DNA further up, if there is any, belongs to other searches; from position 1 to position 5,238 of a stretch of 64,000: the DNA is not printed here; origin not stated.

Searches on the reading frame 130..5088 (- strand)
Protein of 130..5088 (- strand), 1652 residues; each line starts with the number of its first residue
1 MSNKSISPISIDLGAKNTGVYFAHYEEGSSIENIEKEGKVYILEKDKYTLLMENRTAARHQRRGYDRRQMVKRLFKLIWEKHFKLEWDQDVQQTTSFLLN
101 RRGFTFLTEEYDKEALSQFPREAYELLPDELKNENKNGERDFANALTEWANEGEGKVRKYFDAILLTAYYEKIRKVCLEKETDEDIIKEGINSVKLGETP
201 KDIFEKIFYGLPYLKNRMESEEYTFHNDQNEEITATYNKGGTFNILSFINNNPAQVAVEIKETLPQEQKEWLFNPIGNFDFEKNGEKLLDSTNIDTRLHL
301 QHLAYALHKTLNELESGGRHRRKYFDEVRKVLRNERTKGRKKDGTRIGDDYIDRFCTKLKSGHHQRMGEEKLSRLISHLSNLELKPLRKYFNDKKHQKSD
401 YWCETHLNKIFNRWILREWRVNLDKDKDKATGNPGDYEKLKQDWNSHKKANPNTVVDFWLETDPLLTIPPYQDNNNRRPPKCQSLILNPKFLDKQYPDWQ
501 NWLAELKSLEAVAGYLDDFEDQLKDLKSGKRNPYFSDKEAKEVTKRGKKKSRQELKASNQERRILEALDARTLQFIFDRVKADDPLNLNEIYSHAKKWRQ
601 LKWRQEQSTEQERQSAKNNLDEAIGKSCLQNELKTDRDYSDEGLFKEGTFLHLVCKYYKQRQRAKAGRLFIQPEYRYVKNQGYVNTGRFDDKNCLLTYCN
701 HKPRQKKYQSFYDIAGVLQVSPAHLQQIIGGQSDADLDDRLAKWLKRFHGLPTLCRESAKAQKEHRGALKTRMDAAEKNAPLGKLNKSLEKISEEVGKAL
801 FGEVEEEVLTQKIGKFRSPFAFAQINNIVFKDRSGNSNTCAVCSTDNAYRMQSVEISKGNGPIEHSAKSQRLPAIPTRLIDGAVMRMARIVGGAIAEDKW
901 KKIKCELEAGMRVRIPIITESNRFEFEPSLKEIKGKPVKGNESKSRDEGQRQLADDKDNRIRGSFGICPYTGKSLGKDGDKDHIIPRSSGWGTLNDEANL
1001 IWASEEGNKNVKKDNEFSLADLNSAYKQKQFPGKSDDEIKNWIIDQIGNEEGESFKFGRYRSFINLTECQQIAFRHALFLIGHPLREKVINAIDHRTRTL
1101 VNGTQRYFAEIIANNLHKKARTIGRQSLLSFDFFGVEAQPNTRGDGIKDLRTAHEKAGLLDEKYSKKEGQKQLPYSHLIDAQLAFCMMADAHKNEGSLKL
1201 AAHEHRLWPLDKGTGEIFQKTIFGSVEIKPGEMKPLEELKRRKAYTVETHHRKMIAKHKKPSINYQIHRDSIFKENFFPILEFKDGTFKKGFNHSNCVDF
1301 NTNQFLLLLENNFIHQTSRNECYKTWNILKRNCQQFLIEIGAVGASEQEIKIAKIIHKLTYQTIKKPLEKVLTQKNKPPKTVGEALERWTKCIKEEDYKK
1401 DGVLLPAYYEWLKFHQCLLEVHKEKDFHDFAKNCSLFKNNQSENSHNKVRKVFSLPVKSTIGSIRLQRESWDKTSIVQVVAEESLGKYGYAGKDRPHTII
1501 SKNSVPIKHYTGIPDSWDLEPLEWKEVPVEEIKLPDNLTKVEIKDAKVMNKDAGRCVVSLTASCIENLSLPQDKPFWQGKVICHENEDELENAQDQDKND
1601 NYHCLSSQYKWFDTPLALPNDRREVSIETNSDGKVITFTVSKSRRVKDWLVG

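Call 6: find_encoding_contigs(protein=window:130-5088:-, flank=10000, max_places=10)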
Protein window:130-5088:- (1652 aa): no gene with exactly this product is on record in the collection.

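Call 7: search_protein_families(library=pfam, proteins=[window:133-5088:-], max_evalue=0.01)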
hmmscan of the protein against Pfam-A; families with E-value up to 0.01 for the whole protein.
window:133-5088:- (1652 aa): 1 family
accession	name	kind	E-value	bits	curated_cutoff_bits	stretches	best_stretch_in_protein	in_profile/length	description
PF21069.2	Csx12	-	3.4e-122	409.6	27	1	52-853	1-593/594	CRISPR-associated endonuclease Cas9 alpha-helical lobe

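Call 8: find_related_loci(query=window:133-5088:-, collection=genome_contigs, flank=10000)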
Query window:133-5088:- (1652 aa) in genome_contigs; peptide patterns used: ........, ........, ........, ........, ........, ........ (x = any residue, [..] = any of these).
51 stretches matched a pattern; 1 encode a relative of the query (tblastn E <= 1e-3); 1 distinct loci.
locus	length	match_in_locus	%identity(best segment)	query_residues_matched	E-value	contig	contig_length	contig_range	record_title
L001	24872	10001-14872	44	1-1541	0e+0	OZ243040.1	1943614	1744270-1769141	MAG: Candidatus Oxydemutatoraceae bacterium isolate d409439e-bbe9-4395-9690-5ca113de89f6 genome assembly, chromosome: 1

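Call 9: find_homologous_proteins(query=window:133-5088:-, max_evalue=1e-10)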
Query window:133-5088:- (1652 aa): 353 proteins with E <= 1e-10 among 6639 candidates; the best 120 are listed.
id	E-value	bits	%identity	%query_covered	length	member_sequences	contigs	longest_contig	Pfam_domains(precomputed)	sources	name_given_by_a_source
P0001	0.0e+0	3843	100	100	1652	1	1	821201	PF21069.3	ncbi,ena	-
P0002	0.0e+0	2942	78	100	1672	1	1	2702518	PF21069.3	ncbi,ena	-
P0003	0.0e+0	2295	63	100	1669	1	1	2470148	PF21069.3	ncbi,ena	-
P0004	0.0e+0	2258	62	100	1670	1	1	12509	PF21069.3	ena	-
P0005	0.0e+0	2234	62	100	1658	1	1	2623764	PF21069.3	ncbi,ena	-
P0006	0.0e+0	2200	69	90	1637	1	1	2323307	PF21069.3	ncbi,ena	-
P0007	0.0e+0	2018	58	100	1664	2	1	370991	PF21069.3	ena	-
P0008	0.0e+0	2012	57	100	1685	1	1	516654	PF21069.3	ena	-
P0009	0.0e+0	1966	62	91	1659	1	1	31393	PF22385.1,PF21069.3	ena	-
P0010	0.0e+0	1811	58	90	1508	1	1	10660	PF21069.3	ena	-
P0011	0.0e+0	1783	53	100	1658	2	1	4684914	PF21069.3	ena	-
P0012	0.0e+0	1744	52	100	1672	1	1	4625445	PF21069.3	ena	-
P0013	0.0e+0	1741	66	75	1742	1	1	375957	PF21069.3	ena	-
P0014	0.0e+0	1686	58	90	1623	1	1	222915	PF22385.1,PF21069.3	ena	-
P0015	0.0e+0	1673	50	100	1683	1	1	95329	PF21069.3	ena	-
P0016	0.0e+0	1665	50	100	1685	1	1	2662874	PF01844.30,PF21069.3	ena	-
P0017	0.0e+0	1647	49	100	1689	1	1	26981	PF21069.3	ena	-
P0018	0.0e+0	1631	49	100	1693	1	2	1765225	PF21069.3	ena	-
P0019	0.0e+0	1625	48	100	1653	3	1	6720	PF21069.3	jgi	-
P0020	0.0e+0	1620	48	100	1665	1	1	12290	PF21069.3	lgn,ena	-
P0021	0.0e+0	1609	48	100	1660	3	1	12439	PF21069.3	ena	-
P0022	0.0e+0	1581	61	75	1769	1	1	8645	PF21069.3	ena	-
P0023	0.0e+0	1565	54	89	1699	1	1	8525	PF21069.3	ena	-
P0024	0.0e+0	1552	52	89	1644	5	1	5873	PF22385.1,PF21069.3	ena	-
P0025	0.0e+0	1545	61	73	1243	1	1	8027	PF21069.3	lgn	-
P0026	0.0e+0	1541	47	100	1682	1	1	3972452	PF21069.3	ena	-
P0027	0.0e+0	1535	51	89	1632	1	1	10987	PF21069.3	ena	-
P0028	0.0e+0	1534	48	100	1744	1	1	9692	PF21069.3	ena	-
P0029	0.0e+0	1532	52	89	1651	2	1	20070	PF22385.1,PF21069.3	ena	-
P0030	0.0e+0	1531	47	100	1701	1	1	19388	PF21069.3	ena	-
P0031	0.0e+0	1521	52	90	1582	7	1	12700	PF21069.3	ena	-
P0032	0.0e+0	1508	51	91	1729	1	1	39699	PF21069.3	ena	-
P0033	0.0e+0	1502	46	100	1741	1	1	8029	PF21069.3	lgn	-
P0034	0.0e+0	1494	58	75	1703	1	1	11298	PF21069.3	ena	-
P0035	0.0e+0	1483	50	89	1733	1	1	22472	PF21069.3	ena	-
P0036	0.0e+0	1478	46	100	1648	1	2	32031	PF21069.3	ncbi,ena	-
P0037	0.0e+0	1469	57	75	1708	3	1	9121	PF21069.3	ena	-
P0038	0.0e+0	1451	46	100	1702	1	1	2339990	PF21069.3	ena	-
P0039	0.0e+0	1427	50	90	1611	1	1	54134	PF22385.1,PF21069.3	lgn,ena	-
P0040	0.0e+0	1426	50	89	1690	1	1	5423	PF22385.1,PF21069.3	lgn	-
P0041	0.0e+0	1419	50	89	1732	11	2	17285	PF21069.3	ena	-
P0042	0.0e+0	1417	50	90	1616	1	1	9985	PF22385.1,PF21069.3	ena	-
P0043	0.0e+0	1415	50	83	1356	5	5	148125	PF21069.3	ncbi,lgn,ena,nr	ncbi:MAG: type II-B CRISPR-associated RNA-guided endonuclease Cas9/Csx12 [Gammaproteobacteria bacter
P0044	0.0e+0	1407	44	100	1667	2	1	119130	PF21069.3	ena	-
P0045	0.0e+0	1403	45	99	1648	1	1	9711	PF21069.3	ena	-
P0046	0.0e+0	1384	45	99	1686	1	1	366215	PF21069.3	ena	-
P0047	0.0e+0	1377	49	82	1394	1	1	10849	PF21069.3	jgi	-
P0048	0.0e+0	1372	48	90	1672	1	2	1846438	PF22385.1,PF21069.3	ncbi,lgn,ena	-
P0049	0.0e+0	1372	44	100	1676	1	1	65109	PF21069.3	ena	-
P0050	0.0e+0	1370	55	61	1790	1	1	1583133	PF21069.3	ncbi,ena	-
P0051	0.0e+0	1361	48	89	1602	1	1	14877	PF22385.1,PF21069.3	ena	-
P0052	0.0e+0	1346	46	96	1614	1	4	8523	PF22385.1,PF21069.3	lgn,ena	-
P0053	0.0e+0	1341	50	79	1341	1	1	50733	PF21069.3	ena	-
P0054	0.0e+0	1340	48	89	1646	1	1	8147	PF21069.3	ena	-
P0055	0.0e+0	1321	43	84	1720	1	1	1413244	PF21069.3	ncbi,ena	-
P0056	0.0e+0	1310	46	89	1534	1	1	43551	PF01844.30,PF21069.3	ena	-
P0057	0.0e+0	1303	44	98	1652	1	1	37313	PF21069.3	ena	-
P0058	0.0e+0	1299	47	89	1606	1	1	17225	PF21069.3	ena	-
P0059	0.0e+0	1278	44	90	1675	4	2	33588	PF21069.3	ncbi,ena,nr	ncbi:MAG: type II-B CRISPR-associated RNA-guided endonuclease Cas9/Csx12 [Gammaproteobacteria bacter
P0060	0.0e+0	1274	52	74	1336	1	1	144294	PF21069.3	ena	-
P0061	0.0e+0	1268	45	93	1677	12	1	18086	PF21069.3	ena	-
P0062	0.0e+0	1265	44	93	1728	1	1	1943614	PF21069.3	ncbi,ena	-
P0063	0.0e+0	1258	46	89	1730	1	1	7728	PF21069.3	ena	-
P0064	0.0e+0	1252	44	93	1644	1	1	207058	PF21069.3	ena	-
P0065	0.0e+0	1245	41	100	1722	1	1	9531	PF21069.3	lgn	-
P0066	0.0e+0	1245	51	75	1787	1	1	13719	PF21069.3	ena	-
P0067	0.0e+0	1243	51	75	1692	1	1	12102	PF21069.3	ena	-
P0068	0.0e+0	1239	42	99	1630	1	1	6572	PF21069.3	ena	-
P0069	0.0e+0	1239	45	81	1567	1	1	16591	PF13395.13,PF21069.3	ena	-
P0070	0.0e+0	1236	47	72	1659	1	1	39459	PF21069.3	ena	-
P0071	0.0e+0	1234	49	78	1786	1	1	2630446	PF21069.3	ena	-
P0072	0.0e+0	1233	44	90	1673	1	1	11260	PF21069.3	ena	-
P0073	0.0e+0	1226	48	80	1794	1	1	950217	PF21069.3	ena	-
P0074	0.0e+0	1217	45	90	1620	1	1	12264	PF22385.1,PF21069.3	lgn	-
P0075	0.0e+0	1212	44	90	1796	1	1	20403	PF21069.3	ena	-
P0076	0.0e+0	1211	45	89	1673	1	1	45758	PF22385.1,PF21069.3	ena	-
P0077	0.0e+0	1210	44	81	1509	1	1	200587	PF13395.13,PF21069.3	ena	-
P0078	0.0e+0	1207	44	90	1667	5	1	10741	PF21069.3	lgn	-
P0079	0.0e+0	1201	44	90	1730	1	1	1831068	PF21069.3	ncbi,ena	-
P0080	0.0e+0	1201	45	89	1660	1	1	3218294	PF22385.1,PF21069.3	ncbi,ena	-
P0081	0.0e+0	1199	44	93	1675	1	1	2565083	PF21069.3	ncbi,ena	-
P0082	0.0e+0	1198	45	89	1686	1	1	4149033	PF21069.3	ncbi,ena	-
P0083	0.0e+0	1196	45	44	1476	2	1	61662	PF21069.3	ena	-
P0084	0.0e+0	1192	42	99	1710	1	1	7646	PF21069.3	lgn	-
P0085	0.0e+0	1189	49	76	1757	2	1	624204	PF21069.3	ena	-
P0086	0.0e+0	1187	40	100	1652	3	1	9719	PF21069.3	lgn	-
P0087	0.0e+0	1186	41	100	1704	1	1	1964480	PF21069.3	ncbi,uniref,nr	ncbi:type II-B CRISPR-associated RNA-guided endonuclease Cas9/Csx12 [Francisella philomiragia]|unire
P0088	0.0e+0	1183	41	100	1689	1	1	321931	PF21069.3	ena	-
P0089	0.0e+0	1179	45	89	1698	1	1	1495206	PF22385.1,PF21069.3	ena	-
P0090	0.0e+0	1174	44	90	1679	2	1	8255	PF22385.1,PF21069.3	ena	-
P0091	0.0e+0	1170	49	74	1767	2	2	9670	PF21069.3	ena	-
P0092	0.0e+0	1164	44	89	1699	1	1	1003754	PF22385.1,PF21069.3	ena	-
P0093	0.0e+0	1164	48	77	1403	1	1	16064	PF21069.3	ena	-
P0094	0.0e+0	1162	44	89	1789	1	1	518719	PF22385.1,PF21069.3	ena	-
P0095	0.0e+0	1158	44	89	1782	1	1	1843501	PF21069.3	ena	-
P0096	0.0e+0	1152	43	89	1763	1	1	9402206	PF21069.3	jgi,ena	-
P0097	0.0e+0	1152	49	71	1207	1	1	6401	PF21069.3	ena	-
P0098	0.0e+0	1152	61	55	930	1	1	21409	PF21069.3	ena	-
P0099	0.0e+0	1151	45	84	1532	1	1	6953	PF22385.1,PF21069.3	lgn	-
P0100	0.0e+0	1150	43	90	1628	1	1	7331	PF22385.1,PF21069.3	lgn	-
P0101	0.0e+0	1146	44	89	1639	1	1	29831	PF21069.3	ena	-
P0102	0.0e+0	1146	43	89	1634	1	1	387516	PF22385.1,PF21069.3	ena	-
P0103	0.0e+0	1144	44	89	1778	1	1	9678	PF21069.3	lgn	-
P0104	0.0e+0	1138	50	70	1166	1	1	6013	PF21069.3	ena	-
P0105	0.0e+0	1137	49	72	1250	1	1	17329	PF21069.3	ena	-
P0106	0.0e+0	1132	42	74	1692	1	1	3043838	PF21069.3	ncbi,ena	-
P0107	0.0e+0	1123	41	93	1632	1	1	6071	PF22385.1,PF21069.3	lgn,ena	-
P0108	0.0e+0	1122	42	93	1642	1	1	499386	PF22385.1,PF21069.3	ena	-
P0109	0.0e+0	1118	49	71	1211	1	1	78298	PF21069.3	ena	-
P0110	0.0e+0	1116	42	90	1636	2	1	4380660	PF22385.1,PF21069.3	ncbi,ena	-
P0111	0.0e+0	1114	42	90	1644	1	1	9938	PF21069.3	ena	-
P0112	0.0e+0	1113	47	60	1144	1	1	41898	PF21069.3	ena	-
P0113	0.0e+0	1112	48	73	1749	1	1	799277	PF21069.3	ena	-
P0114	0.0e+0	1110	43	74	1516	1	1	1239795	PF21069.3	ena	-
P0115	0.0e+0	1103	41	89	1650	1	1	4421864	PF22385.1,PF21069.3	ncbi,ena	-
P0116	0.0e+0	1103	42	95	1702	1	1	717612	PF13395.13,PF21069.3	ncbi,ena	-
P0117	0.0e+0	1101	42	89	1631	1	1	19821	PF21069.3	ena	-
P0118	0.0e+0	1099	42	89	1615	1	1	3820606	PF21069.3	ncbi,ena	-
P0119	0.0e+0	1097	50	31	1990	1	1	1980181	PF21069.3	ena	-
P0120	0.0e+0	1094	41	90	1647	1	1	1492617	PF22385.1,PF21069.3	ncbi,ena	-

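Call 11: find_encoding_contigs(protein=P0001, flank=10000, max_places=5)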
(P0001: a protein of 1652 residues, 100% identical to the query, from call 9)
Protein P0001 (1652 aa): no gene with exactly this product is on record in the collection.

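Call 12: find_encoding_contigs(protein=P0002, flank=10000, max_places=5)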
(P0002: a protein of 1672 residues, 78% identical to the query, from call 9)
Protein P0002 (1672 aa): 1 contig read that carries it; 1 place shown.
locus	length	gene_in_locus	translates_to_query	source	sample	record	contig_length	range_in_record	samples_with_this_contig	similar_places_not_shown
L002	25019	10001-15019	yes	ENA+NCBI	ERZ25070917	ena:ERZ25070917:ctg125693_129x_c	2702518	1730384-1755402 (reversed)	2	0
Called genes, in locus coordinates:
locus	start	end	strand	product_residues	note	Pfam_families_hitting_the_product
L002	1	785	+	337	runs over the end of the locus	PF02826:2-Hacid_dh_C, PF03807:F420_oxidored, PF07991:KARI_N, PF01450:KARI_C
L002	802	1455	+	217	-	PF02666:PS_Dcarbxylase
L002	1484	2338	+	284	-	PF01066:CDP-OH_P_transf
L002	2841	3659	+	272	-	PF03976:PPK2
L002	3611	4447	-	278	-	PF12849:PBP_like_2, PF13531:SBP_bac_11 (weak)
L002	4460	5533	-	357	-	PF00355:Rieske, PF00848:Ring_hydroxyl_A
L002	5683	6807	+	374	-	PF01594:AI-2E_transport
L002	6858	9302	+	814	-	PF01266:DAO, PF16350:FAO_M (weak), PF01571:GCV_T, PF08669:GCV_T_C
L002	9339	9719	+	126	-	PF02627:CMD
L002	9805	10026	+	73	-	-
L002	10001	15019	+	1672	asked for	PF21069:Csx12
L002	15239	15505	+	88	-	PF10387:DUF2442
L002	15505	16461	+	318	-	PF01867:Cas_Cas1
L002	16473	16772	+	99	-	PF09827:CRISPR_Cas2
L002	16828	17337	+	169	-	PF12705:PDDEXK_1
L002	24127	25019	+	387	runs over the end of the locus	PF13191:AAA_16, PF13401:AAA_22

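Call 14: list_cluster_members(proteins=[P0001, P0002, P0003])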
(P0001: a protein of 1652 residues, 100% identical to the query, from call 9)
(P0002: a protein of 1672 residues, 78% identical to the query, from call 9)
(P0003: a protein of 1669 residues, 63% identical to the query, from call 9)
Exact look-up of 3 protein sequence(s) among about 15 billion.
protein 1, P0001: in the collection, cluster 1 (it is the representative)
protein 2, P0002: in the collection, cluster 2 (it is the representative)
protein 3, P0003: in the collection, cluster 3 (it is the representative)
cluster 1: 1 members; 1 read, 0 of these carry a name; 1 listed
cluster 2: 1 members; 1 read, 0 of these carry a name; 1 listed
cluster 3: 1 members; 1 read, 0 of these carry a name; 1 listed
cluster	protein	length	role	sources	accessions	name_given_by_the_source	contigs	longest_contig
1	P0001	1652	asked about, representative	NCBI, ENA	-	-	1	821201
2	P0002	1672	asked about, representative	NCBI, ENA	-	-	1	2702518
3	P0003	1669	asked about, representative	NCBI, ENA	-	-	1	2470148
